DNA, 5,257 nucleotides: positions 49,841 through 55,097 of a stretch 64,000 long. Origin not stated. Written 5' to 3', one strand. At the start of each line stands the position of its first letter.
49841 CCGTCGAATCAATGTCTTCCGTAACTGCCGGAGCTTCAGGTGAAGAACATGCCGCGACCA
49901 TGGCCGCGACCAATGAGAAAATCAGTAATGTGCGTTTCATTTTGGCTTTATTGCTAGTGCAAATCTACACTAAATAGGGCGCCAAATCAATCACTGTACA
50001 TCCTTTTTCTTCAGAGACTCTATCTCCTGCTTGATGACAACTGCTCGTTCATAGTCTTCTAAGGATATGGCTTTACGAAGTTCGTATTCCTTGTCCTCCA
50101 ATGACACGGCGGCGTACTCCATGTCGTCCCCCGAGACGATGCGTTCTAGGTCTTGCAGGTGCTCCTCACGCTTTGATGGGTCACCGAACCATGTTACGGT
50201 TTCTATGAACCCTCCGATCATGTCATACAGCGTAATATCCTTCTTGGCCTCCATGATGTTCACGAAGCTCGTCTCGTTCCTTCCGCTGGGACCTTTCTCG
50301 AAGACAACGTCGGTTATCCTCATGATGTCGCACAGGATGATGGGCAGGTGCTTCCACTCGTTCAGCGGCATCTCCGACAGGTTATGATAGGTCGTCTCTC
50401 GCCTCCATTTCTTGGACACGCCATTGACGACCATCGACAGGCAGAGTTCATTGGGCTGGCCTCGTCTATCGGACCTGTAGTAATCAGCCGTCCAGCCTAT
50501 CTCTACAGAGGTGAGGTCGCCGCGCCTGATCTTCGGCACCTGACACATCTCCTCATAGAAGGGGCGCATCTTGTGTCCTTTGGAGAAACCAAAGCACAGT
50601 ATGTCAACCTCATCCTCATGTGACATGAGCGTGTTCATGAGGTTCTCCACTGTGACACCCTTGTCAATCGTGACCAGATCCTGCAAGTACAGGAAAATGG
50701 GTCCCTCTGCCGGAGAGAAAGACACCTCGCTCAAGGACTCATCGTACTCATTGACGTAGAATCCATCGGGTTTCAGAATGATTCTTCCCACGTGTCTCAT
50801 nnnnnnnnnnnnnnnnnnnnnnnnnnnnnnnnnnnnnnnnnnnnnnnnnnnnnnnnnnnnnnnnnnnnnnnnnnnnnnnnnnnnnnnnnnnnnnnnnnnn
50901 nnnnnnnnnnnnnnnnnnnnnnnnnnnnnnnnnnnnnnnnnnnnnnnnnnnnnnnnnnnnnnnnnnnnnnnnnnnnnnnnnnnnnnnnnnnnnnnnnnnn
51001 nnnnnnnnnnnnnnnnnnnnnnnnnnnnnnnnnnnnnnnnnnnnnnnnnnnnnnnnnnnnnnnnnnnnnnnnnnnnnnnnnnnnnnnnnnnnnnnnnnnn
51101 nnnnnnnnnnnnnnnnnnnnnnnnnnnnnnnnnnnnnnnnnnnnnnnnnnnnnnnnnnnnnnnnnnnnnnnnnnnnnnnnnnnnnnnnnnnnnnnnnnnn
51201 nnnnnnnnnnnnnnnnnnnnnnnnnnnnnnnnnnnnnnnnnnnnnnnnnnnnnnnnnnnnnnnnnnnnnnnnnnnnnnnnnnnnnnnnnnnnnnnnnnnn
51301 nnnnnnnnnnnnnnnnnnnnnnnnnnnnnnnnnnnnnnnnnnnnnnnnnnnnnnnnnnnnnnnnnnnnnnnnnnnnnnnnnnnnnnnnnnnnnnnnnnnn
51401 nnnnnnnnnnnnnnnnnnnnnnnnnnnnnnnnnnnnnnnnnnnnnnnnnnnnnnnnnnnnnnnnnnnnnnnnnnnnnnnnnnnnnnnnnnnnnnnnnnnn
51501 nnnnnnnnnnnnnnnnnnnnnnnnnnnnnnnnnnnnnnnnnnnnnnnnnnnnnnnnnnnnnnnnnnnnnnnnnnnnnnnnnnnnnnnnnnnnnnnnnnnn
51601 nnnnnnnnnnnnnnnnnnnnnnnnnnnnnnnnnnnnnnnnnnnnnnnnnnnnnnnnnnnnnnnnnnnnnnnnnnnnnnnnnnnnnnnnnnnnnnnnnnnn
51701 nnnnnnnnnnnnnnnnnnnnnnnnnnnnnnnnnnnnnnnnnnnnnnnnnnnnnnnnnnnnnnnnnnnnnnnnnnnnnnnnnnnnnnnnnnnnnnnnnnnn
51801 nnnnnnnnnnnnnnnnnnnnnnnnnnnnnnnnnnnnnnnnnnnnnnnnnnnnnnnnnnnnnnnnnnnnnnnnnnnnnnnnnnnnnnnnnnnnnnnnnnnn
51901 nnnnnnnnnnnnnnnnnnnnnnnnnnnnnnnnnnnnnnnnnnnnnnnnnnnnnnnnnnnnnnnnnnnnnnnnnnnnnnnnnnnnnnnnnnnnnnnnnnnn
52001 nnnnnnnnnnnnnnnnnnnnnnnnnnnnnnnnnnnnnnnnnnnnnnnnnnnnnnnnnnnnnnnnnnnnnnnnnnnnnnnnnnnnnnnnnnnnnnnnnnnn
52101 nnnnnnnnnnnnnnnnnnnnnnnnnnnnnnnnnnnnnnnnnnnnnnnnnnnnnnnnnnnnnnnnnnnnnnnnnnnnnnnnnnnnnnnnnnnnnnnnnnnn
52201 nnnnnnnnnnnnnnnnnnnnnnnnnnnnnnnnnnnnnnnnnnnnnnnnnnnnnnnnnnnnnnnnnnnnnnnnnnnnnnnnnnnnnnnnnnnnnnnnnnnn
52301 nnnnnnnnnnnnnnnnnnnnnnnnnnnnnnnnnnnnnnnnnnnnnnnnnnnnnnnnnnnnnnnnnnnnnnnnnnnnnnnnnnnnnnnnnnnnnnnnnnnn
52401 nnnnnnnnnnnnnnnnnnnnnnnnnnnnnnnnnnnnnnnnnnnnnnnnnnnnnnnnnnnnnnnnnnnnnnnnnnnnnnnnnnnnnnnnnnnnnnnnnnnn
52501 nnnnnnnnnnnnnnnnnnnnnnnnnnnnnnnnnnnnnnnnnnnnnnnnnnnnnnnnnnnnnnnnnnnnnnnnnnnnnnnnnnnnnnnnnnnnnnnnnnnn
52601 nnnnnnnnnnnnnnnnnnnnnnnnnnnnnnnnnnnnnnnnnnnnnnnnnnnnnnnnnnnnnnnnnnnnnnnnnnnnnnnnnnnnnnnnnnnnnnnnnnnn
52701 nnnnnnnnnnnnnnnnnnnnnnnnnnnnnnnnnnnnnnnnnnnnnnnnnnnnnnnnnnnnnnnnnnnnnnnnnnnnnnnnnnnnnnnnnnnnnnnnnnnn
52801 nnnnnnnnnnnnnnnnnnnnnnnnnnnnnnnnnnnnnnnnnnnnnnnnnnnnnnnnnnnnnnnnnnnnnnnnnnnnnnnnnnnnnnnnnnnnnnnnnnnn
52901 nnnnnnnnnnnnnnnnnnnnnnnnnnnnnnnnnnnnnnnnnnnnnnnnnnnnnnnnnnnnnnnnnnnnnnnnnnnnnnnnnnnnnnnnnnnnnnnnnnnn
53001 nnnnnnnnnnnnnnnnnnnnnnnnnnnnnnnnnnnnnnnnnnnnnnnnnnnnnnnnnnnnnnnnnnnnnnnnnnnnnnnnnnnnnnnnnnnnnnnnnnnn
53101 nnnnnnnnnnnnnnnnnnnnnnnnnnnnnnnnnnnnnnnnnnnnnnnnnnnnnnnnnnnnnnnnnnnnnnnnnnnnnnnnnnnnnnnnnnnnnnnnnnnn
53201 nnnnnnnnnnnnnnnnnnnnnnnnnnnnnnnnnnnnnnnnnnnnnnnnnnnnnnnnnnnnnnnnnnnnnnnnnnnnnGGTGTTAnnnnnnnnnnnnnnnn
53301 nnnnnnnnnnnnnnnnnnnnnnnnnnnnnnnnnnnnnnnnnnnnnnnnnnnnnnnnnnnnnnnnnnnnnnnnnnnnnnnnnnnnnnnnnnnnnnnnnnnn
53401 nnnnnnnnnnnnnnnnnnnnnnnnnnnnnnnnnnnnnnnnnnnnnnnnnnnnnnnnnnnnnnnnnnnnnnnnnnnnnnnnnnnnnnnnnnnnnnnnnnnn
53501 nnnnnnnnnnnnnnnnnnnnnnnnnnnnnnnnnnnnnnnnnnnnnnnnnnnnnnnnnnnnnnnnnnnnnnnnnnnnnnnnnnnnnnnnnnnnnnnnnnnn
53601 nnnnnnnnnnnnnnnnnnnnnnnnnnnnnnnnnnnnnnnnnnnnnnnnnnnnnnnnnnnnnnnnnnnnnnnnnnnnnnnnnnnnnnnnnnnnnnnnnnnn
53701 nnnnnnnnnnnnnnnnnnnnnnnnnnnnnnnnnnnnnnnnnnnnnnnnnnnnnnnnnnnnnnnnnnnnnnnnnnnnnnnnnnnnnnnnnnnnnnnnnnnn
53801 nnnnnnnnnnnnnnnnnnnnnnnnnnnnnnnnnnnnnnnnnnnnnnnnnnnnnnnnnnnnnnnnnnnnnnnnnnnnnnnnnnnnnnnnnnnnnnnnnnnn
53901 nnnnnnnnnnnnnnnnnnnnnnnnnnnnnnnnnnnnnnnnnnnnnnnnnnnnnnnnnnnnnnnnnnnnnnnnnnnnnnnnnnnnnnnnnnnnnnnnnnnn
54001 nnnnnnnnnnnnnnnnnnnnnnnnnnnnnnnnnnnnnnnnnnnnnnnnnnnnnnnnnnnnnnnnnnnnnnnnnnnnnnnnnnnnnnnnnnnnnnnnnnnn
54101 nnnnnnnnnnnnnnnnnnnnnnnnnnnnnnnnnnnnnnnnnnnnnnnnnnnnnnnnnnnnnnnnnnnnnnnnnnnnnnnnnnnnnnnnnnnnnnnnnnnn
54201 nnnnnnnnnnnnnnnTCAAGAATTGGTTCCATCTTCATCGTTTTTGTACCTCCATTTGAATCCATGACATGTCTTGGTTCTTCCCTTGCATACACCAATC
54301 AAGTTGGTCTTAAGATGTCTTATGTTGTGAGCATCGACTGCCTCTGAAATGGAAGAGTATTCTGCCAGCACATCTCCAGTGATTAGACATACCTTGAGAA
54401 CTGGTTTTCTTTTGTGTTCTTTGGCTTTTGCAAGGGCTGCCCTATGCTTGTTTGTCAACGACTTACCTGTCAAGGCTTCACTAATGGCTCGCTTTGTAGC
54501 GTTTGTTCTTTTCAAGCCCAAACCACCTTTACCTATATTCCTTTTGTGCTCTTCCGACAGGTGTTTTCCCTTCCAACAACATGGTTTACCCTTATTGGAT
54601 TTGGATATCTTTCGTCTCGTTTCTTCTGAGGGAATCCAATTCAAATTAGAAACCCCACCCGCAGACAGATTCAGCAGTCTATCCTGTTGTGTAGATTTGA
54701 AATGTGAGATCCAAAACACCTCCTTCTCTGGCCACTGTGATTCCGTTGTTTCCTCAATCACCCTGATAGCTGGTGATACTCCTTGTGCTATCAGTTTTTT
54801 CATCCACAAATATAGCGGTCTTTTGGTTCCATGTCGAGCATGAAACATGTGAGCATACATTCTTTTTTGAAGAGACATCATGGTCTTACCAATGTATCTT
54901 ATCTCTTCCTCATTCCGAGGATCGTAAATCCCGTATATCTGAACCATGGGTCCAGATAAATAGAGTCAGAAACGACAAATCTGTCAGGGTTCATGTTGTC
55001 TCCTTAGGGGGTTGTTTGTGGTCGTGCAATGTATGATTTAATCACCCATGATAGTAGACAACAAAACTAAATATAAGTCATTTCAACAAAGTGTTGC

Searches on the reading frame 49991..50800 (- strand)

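Call 55: search_protein_families(library=pfam, proteins=[window:49991-50800:-], max_evalue=0.001)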
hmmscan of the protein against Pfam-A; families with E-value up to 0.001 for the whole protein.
window:49991-50800:- (269 aa): 1 family
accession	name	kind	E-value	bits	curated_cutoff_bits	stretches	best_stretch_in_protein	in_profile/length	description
PF02151.25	UVR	-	0.00015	21.8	21.5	1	234-266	4-36/36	UvrB/uvrC motif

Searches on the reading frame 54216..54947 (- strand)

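Call 55: search_protein_families(library=pfam, proteins=[window:54216-54947:-], max_evalue=0.001)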
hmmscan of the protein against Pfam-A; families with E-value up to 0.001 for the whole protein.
window:54216-54947:- (243 aa): 2 families
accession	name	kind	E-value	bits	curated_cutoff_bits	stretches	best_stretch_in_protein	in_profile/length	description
PF07460.16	NUMOD3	-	1.1e-10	41.6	20.4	1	107-138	5-36/37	NUMOD3 motif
PF01541.30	GIY-YIG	-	0.0006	20.5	22.6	0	4-54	4-43/78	GIY-YIG catalytic domain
